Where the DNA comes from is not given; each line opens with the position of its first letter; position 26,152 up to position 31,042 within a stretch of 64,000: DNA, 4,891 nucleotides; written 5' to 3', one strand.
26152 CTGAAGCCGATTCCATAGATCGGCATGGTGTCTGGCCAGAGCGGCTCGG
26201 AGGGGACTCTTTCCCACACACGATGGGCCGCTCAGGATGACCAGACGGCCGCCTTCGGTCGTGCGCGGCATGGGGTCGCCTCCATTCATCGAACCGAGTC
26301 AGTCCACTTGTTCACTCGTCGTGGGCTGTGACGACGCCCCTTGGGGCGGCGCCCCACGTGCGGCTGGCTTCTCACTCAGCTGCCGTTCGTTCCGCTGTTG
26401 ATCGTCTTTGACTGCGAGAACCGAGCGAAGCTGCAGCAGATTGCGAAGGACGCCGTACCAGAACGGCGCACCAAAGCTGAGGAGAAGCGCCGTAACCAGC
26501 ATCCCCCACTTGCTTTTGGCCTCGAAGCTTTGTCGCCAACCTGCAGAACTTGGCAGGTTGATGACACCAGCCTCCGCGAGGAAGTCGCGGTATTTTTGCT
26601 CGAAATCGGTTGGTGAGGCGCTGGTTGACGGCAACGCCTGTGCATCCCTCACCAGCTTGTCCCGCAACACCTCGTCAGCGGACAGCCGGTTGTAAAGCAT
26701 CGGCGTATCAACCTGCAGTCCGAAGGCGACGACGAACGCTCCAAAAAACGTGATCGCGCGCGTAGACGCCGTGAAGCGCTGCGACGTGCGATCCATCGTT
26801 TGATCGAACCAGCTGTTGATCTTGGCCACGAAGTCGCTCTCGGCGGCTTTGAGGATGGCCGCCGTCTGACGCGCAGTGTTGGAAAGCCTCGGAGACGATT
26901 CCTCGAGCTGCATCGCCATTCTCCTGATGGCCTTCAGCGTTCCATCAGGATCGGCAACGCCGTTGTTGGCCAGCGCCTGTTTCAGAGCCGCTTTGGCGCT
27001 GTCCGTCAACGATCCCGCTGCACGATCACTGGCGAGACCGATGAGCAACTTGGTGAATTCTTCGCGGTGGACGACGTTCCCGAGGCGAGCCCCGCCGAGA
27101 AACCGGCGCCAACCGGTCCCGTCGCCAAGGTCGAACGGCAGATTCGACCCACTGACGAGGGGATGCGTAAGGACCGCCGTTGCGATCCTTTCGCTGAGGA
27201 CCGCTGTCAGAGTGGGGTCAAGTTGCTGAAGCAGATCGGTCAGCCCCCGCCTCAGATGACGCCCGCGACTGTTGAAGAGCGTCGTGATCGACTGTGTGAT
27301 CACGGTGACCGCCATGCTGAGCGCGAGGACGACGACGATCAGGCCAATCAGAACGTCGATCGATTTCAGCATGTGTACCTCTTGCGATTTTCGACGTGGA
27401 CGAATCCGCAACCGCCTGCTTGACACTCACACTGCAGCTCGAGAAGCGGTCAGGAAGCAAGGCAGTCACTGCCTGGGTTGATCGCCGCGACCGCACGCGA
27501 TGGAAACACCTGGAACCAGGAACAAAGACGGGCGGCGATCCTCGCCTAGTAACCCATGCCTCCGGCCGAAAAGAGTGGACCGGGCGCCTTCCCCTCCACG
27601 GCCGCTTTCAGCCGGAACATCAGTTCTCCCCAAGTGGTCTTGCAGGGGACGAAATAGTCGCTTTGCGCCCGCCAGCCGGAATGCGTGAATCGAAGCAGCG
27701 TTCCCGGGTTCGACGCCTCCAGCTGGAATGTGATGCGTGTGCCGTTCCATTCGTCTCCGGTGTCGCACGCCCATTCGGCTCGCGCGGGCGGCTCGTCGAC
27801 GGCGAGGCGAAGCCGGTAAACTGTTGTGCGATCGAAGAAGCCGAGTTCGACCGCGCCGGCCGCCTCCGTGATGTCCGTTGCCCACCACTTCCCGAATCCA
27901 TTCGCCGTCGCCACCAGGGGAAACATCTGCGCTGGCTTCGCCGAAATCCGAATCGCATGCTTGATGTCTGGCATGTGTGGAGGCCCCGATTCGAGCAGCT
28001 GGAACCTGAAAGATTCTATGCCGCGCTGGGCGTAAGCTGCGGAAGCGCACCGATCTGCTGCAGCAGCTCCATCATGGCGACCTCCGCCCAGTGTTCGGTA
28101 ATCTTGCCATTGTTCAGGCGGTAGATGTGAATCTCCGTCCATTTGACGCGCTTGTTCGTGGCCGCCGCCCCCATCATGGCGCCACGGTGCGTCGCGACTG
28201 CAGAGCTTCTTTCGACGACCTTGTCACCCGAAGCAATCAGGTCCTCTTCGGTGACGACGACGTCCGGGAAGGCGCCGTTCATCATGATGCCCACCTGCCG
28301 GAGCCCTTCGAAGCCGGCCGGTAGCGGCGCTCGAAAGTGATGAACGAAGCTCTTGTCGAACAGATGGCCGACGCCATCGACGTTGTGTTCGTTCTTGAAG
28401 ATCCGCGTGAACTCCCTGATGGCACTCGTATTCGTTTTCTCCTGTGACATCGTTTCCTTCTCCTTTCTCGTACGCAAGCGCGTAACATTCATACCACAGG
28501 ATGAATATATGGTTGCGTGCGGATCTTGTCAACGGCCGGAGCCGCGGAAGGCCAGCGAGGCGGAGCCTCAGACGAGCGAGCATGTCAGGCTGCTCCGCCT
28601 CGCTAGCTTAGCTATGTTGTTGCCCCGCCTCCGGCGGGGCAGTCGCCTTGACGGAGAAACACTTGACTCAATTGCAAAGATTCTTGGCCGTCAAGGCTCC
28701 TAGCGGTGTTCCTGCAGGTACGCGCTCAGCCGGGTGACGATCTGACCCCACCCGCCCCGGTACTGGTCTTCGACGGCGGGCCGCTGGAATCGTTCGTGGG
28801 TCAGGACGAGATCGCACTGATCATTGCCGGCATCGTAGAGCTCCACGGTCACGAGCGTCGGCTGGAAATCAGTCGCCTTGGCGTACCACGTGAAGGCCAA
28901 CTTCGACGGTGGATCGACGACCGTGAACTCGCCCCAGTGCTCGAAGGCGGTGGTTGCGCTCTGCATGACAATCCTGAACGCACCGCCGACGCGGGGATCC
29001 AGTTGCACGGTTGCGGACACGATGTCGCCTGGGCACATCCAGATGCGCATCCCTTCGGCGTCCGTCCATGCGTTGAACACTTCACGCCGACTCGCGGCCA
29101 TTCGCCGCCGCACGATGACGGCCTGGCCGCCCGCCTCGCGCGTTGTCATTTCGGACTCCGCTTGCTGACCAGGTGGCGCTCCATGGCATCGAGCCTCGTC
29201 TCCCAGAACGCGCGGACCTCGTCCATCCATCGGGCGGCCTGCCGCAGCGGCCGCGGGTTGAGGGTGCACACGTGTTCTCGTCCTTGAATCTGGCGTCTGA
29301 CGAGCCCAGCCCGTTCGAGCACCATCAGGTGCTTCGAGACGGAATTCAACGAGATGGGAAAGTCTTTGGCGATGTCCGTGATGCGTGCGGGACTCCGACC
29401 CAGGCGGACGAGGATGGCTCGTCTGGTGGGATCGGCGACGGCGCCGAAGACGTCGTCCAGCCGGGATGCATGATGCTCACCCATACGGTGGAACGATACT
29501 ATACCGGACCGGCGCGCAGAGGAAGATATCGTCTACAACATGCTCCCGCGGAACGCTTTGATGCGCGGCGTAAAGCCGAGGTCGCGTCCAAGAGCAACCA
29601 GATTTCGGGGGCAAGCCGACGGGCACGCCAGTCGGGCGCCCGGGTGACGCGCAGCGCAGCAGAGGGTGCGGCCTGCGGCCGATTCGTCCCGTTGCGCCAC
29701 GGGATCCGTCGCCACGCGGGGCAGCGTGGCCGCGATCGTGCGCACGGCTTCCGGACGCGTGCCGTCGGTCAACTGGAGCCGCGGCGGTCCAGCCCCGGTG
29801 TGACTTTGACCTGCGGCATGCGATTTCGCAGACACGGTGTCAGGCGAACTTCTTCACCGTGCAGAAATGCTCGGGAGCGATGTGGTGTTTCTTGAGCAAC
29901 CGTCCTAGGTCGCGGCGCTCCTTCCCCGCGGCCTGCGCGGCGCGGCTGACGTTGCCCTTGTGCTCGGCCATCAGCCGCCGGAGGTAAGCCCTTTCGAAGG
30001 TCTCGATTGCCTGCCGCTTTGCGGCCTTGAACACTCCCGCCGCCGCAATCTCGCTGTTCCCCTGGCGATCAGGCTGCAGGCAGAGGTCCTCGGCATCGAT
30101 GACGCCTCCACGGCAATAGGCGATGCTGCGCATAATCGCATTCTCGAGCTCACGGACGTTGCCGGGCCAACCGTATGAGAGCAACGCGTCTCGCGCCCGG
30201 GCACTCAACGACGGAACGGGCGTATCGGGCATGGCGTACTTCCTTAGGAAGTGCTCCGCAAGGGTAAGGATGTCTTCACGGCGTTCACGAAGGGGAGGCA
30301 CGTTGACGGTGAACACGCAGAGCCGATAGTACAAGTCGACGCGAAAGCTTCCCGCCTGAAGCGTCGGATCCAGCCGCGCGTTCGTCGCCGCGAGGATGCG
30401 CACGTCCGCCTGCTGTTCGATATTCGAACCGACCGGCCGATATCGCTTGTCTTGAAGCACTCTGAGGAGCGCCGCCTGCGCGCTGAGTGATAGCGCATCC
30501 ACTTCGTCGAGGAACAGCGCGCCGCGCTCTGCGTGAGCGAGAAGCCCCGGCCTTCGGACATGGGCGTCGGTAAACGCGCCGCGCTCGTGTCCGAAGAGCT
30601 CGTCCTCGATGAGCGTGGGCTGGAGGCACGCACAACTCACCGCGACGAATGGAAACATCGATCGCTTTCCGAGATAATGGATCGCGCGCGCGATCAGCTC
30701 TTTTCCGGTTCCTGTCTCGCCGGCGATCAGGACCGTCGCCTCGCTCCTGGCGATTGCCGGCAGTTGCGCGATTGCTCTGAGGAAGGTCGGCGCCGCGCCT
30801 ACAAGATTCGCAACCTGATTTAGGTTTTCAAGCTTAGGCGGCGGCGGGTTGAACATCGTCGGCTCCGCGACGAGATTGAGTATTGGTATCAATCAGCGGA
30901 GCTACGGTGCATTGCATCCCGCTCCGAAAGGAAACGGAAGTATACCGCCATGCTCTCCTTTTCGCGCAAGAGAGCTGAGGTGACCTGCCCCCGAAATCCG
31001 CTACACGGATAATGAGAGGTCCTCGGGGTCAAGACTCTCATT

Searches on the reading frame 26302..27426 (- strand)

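Call 10: search_protein_families(library=pfam, proteins=[window:26302-27426:-], max_evalue=0.01)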
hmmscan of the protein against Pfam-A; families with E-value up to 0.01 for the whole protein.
window:26302-27426:- (375 aa): 2 families
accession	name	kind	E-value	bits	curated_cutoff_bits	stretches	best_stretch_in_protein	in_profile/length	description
PF16936.10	Holin_9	-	0.0031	18.2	25.3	0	280-329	24-72/78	Putative holin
PF04691.17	ApoC-I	-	0.0091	16.3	28.3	0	167-220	8-59/61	Apolipoprotein C-I (ApoC-1)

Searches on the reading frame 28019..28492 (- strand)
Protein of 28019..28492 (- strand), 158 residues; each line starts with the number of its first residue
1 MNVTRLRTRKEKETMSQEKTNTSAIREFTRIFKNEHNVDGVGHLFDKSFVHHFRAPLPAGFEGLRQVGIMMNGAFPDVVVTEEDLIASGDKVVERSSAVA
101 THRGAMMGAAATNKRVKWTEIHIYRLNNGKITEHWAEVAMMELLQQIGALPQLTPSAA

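Call 10: search_protein_families(library=pfam, proteins=[window:28019-28492:-], max_evalue=0.01)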
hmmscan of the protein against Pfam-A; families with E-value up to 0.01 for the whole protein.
window:28019-28492:- (158 aa): 2 families
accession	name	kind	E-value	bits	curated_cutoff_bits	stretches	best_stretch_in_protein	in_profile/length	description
PF07366.18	SnoaL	-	4.2e-29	101.4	28.4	1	25-147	3-126/126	SnoaL-like polyketide cyclase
PF12680.13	SnoaL_2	-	6.1e-14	52.9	27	1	26-134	2-102/102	SnoaL-like domain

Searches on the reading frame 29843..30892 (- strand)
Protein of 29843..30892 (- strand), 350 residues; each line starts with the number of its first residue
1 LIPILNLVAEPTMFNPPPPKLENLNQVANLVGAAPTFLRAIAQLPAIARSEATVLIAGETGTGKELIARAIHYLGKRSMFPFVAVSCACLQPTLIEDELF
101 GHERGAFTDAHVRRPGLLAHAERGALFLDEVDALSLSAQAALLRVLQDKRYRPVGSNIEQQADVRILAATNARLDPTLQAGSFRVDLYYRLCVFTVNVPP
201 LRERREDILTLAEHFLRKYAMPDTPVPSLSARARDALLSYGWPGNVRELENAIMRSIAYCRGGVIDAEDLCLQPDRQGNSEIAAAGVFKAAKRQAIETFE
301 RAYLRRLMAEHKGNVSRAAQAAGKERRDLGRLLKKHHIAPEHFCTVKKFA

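Call 10: search_protein_families(library=pfam, proteins=[window:29843-30892:-], max_evalue=0.01)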
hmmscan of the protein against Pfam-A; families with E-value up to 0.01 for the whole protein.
window:29843-30892:- (350 aa): 8 families
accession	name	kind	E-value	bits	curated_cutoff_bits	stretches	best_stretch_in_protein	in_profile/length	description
PF00158.32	Sigma54_activat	-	5.8e-58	195.7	20.2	1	31-196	2-167/168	Sigma-54 interaction domain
PF25601.1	AAA_lid_14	-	4.3e-23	81.4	27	1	202-280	1-80/87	AAA+ ATPase lid domain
PF14532.12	Sigma54_activ_2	-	1.8e-18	67.6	25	1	32-201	2-138/138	Sigma-54 interaction domain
PF07728.20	AAA_5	-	1.2e-07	32.3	22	1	54-173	2-124/139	AAA domain (dynein-related subfamily)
PF00004.35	AAA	-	3.4e-07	31.2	21.2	1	54-180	1-120/131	ATPase family associated with various cellular activities (AAA)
PF01078.27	Mg_chelatase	-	7.7e-05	22.6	20.3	0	113-171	97-157/207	Magnesium chelatase, subunit ChlI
PF02954.25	HTH_8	-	0.00019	21.5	22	1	296-335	2-41/42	Bacterial regulatory protein, Fis family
PF00493.29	MCM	-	0.0015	18.1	23.3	1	48-172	54-173/224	MCM P-loop domain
